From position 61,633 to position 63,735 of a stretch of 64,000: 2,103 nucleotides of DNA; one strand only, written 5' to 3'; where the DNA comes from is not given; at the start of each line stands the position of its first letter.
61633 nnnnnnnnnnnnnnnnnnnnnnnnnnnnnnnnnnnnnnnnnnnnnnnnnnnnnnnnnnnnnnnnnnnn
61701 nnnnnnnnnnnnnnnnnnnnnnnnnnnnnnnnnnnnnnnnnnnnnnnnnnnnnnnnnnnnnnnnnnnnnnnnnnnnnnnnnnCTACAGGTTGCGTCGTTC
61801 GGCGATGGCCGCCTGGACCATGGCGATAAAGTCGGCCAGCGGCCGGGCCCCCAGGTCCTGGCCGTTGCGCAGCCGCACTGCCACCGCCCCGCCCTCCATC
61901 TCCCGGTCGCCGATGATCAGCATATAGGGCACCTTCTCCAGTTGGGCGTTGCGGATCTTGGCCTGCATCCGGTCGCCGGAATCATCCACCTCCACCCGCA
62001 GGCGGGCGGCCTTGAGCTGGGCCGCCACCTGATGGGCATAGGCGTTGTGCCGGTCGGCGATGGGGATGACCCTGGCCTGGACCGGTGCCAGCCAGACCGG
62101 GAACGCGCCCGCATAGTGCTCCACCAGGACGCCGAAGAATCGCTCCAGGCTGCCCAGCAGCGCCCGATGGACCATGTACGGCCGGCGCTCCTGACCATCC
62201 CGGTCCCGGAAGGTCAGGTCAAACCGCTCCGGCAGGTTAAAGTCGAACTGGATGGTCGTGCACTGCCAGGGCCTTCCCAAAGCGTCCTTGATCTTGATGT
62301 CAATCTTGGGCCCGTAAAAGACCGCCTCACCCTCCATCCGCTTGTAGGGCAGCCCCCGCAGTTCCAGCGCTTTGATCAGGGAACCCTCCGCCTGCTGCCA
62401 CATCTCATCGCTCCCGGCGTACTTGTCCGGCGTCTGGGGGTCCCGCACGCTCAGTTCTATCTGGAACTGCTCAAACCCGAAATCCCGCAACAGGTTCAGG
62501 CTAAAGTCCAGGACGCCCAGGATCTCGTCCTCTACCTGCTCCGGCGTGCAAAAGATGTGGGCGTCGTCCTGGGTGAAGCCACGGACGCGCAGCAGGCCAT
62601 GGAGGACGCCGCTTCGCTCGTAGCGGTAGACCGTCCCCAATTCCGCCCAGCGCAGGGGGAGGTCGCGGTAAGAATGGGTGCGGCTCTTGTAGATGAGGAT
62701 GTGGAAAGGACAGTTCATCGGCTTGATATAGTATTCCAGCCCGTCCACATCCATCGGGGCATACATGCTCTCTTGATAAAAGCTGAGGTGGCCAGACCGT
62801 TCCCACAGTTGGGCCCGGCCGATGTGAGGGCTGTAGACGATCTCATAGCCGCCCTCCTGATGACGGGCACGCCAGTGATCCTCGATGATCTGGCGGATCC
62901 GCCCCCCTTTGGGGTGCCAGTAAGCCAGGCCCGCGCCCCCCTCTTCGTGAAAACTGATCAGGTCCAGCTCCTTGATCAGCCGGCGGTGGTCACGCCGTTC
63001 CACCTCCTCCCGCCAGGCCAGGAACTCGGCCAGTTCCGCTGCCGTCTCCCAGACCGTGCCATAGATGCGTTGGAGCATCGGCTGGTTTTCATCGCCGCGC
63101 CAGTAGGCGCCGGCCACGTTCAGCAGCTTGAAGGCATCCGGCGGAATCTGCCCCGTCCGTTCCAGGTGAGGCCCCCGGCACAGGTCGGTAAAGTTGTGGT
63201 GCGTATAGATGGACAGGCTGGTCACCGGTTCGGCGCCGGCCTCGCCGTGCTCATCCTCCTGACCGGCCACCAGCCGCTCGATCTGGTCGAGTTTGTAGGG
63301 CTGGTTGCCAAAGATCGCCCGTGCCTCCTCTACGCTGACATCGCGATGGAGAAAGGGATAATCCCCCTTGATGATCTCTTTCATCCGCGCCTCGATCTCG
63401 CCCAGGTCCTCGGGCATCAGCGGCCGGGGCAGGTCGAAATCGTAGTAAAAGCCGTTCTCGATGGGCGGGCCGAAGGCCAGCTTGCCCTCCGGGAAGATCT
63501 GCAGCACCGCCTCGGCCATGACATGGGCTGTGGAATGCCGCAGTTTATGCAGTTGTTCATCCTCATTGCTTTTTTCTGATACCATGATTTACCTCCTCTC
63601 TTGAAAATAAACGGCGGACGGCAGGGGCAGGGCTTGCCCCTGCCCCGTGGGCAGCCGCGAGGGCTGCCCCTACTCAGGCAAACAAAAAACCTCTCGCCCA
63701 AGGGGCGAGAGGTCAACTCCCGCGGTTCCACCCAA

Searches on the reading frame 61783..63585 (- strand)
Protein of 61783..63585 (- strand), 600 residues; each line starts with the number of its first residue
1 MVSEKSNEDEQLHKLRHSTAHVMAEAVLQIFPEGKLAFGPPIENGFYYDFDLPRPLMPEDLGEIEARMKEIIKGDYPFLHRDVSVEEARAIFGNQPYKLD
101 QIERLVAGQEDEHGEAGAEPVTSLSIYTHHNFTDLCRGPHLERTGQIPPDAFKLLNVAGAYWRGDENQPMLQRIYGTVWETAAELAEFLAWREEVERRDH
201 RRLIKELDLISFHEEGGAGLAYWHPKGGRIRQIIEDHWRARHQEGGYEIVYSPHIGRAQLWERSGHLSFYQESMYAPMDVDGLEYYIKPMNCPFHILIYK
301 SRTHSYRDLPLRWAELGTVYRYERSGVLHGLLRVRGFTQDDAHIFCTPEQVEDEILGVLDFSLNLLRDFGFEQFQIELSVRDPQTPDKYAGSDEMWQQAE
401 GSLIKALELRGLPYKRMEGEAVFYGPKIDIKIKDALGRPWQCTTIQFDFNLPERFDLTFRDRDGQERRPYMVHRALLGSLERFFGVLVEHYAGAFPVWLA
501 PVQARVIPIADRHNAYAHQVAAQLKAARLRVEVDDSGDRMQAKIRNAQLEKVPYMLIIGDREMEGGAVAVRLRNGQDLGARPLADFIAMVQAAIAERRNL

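Call 22: search_protein_families(library=pfam, proteins=[window:61783-63585:-], max_evalue=0.001)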
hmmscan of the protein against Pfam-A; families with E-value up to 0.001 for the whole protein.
window:61783-63585:- (600 aa): 3 families
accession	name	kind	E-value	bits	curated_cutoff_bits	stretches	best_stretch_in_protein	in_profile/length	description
PF00587.30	tRNA-synt_2b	-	2.6e-46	158.4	29.3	1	283-491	9-179/179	tRNA synthetase class II core domain (G, H, P, S and T)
PF03129.25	HGTP_anticodon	-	3.5e-22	78.8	21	1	503-592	1-93/94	Anticodon binding domain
PF07973.19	tRNA_SAD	-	2.9e-13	50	24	1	125-175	2-44/44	Threonyl and Alanyl tRNA synthetase second additional domain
